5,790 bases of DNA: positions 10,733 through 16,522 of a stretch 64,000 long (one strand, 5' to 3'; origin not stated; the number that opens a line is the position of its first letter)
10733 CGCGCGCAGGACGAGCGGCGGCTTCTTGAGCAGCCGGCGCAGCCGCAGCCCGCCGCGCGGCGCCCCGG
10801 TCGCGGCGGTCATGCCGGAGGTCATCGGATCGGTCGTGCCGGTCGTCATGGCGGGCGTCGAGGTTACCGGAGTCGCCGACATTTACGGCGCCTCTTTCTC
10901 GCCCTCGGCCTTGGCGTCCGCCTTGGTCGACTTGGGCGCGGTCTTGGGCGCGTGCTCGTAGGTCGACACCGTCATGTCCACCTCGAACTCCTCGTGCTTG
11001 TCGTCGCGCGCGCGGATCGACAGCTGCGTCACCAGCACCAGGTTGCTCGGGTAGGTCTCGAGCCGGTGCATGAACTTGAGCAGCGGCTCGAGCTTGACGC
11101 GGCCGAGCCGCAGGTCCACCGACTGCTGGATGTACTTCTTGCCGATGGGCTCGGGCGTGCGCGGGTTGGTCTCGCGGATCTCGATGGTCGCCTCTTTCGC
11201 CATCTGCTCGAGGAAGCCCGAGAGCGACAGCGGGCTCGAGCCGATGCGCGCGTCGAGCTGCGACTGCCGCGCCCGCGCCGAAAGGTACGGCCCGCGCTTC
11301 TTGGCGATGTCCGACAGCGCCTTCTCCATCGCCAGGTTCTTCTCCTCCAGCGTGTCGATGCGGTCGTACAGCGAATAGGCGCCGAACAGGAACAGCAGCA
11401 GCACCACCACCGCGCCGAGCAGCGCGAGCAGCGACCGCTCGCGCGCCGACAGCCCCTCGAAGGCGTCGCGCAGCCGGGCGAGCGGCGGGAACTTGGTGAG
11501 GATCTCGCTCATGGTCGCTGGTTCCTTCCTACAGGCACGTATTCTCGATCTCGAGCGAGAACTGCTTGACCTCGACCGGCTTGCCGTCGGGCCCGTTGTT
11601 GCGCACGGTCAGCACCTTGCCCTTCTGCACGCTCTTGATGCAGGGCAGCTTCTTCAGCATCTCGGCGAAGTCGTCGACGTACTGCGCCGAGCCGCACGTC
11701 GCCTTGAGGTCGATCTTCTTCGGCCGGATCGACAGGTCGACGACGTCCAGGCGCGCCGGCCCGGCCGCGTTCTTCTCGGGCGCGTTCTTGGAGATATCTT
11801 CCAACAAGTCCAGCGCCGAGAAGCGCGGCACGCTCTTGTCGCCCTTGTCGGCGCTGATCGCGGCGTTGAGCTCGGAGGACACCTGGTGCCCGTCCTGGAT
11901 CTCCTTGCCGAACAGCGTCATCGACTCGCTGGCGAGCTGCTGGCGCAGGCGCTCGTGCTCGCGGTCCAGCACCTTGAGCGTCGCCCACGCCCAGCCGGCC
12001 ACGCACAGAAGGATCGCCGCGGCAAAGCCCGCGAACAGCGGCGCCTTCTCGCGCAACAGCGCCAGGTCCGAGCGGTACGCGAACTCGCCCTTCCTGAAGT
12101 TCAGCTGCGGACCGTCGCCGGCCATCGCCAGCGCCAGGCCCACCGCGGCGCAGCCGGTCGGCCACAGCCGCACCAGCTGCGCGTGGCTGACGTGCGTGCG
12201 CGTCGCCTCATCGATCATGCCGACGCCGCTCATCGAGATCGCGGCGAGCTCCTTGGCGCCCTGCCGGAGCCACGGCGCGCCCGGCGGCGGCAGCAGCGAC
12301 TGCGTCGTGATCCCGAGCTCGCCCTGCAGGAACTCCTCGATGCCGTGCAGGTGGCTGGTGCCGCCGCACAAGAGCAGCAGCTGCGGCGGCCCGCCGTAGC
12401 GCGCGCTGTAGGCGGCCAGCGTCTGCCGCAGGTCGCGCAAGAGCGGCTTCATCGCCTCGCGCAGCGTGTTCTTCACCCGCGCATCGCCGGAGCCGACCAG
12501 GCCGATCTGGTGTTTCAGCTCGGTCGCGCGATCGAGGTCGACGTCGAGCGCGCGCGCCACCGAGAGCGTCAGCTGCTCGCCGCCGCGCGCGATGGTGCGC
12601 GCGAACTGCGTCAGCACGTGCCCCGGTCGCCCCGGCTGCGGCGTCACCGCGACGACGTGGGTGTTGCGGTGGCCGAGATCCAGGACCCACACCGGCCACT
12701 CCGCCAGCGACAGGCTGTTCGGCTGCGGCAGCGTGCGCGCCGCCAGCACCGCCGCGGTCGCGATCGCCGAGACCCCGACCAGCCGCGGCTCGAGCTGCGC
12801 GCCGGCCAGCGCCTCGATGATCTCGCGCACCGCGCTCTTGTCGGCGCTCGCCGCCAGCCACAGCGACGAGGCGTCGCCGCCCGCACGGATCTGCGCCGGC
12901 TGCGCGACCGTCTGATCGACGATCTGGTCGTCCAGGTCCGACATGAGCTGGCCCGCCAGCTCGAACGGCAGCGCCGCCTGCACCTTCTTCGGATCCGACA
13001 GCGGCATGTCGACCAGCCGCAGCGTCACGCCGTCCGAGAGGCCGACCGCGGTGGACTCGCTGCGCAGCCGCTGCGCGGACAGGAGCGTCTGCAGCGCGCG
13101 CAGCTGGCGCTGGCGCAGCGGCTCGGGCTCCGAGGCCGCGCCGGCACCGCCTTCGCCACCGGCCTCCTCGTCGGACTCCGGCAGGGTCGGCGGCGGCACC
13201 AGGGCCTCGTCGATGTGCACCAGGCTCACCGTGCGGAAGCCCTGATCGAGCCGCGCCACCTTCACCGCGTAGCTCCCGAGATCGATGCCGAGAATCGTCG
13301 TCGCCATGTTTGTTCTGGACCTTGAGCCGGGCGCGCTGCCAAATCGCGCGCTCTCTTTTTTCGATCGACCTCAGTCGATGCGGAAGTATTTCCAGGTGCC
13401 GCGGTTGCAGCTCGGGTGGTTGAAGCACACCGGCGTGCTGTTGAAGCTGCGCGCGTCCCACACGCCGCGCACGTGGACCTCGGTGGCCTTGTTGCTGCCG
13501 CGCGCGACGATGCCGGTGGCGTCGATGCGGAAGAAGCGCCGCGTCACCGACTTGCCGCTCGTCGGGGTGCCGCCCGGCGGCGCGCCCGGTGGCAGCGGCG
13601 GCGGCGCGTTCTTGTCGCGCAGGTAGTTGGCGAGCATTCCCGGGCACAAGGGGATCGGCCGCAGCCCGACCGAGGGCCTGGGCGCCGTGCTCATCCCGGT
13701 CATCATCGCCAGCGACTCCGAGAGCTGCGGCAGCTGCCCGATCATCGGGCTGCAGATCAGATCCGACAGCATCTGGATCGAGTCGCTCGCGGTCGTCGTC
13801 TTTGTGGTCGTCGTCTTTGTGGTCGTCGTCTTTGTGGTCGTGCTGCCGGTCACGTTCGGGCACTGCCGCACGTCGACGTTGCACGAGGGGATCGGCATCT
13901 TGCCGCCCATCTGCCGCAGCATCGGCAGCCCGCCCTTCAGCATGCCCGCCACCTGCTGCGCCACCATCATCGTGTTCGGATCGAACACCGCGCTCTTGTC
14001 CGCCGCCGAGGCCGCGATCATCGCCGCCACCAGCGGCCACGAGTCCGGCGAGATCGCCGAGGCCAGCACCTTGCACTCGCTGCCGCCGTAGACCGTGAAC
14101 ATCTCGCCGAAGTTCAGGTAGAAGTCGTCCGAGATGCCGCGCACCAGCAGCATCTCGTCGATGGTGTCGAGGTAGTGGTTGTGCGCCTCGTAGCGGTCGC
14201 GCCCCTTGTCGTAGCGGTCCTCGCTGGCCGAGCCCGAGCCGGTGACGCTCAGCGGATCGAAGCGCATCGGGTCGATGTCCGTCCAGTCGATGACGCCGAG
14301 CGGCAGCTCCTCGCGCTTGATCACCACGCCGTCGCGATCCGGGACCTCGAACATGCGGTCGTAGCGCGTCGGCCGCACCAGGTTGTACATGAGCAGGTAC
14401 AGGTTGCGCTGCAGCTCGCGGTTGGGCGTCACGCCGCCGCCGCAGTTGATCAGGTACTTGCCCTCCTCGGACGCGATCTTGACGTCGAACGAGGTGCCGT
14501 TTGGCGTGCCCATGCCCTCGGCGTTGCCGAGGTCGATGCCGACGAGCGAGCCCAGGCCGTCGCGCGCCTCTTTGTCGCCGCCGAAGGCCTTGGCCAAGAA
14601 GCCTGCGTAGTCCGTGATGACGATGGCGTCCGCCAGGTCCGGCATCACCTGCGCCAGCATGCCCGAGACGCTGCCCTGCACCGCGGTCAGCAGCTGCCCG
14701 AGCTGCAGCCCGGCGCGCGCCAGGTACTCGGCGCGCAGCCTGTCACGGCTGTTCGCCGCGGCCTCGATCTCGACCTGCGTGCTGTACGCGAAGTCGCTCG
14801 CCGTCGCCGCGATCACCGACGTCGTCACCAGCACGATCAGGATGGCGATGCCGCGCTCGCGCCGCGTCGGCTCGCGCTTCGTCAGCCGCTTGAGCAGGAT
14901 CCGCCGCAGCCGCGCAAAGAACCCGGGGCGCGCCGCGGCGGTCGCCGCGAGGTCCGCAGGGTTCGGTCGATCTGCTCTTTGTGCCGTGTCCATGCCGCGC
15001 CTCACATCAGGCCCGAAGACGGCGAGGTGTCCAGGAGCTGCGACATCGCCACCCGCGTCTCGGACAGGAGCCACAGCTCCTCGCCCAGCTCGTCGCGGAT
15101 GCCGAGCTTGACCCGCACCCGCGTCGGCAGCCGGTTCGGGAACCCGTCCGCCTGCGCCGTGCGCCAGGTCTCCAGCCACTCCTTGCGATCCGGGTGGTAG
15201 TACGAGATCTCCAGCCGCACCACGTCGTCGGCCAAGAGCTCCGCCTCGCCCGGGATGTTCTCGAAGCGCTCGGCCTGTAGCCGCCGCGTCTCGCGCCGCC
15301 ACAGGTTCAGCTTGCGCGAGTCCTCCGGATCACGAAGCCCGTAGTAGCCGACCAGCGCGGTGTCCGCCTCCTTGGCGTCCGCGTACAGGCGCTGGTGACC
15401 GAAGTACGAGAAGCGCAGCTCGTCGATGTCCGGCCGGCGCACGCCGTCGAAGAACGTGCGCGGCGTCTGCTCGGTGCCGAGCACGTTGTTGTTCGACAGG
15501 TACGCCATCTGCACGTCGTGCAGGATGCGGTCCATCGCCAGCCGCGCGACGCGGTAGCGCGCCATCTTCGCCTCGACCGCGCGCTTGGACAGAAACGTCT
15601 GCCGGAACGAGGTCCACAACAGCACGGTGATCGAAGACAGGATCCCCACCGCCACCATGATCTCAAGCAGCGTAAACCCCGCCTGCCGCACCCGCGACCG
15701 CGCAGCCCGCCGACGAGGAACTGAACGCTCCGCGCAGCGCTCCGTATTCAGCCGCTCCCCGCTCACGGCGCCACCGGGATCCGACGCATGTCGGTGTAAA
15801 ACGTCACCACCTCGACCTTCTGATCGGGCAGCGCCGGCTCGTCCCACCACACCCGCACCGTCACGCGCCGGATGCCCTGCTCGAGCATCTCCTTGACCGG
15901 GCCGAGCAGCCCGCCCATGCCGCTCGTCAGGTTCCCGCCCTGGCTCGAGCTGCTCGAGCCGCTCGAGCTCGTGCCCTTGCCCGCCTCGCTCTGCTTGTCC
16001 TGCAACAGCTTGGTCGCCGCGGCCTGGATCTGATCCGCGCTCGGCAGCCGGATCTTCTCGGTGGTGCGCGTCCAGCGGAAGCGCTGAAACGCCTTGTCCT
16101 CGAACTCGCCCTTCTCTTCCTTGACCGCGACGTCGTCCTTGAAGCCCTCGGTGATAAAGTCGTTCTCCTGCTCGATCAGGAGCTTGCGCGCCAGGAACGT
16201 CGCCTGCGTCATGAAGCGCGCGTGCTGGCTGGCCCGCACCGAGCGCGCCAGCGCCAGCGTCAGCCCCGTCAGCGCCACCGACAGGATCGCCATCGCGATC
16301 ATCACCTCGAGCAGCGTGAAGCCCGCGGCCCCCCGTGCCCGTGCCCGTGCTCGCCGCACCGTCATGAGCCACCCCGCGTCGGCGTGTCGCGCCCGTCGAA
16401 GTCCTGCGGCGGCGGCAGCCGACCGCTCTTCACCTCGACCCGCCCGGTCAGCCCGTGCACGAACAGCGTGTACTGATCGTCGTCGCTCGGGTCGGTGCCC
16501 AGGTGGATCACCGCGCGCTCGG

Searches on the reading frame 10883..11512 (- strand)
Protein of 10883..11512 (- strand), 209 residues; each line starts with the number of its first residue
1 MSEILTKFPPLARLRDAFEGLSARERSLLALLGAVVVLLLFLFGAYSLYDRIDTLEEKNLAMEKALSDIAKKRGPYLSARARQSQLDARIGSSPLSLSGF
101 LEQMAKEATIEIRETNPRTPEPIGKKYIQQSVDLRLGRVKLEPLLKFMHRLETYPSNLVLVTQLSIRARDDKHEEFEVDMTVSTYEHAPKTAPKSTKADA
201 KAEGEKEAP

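Call 50: search_protein_families(library=pfam, proteins=[window:10883-11512:-], max_evalue=0.001)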
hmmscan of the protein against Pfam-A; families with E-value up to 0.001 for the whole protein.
window:10883-11512:- (209 aa): 1 family
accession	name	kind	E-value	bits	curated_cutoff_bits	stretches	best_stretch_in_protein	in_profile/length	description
PF04612.17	T2SSM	-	8.4e-09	36.3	27.8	1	12-167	2-142/160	Type II secretion system (T2SS), protein M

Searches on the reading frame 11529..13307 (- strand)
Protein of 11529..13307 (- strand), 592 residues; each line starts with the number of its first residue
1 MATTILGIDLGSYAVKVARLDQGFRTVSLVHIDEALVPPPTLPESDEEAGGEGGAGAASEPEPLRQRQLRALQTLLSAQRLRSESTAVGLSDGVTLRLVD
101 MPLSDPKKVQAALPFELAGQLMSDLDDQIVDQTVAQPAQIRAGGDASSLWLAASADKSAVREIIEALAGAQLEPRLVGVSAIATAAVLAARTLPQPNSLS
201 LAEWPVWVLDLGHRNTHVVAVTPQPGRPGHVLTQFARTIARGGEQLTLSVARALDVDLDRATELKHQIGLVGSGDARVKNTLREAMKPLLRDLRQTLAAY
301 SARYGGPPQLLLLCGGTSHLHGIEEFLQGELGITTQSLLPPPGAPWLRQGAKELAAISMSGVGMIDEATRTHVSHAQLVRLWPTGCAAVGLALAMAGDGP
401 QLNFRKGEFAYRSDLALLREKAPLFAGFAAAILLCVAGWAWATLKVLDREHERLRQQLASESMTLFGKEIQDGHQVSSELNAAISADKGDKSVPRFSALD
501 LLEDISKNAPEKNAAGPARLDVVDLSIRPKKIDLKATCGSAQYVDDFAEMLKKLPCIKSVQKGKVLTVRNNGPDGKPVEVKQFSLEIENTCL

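Call 50: search_protein_families(library=pfam, proteins=[window:11529-13307:-], max_evalue=0.001)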
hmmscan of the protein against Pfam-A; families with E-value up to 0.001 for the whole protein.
window:11529-13307:- (592 aa): 1 family
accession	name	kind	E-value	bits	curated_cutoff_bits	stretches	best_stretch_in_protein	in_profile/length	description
PF11104.14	PilM_2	-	8.2e-11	41.8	27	1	150-336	128-303/340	Type IV pilus assembly protein PilM;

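Call 69: search_protein_families(library=ncbifam, proteins=[window:11529-13307:-], max_evalue=0.001)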
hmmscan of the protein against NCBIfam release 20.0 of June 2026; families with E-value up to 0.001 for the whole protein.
window:11529-13307:- (592 aa): 3 families
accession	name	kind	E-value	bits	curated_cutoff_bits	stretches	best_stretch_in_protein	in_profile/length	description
TIGR01175.1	pilM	subfamily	6.7e-18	64.8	133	1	4-339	4-314/348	type IV pilus assembly protein PilM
NF045709.1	Amuc_1101_fam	equivalog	6.5e-13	48.4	650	1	94-334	81-311/608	Amuc_1101 family PilM-like pilus complex protein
NF011660.0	PRK15080.1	equivalog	0.00041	19.7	182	0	240-336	170-256/277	ethanolamine utilization protein EutJ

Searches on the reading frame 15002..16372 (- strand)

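Call 50: search_protein_families(library=pfam, proteins=[window:15002-16372:-], max_evalue=0.001)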
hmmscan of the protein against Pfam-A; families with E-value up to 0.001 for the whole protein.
window:15002-16372:- (456 aa): 2 families
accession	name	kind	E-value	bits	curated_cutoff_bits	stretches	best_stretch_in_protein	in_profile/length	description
PF11612.13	T2SSJ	-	2.1e-06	28.5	28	1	297-427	15-132/140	Type II secretion system (T2SS), protein J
PF07963.17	N_methyl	-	7.2e-06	25.8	21.2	1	228-251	2-25/27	Prokaryotic N-terminal methylation motif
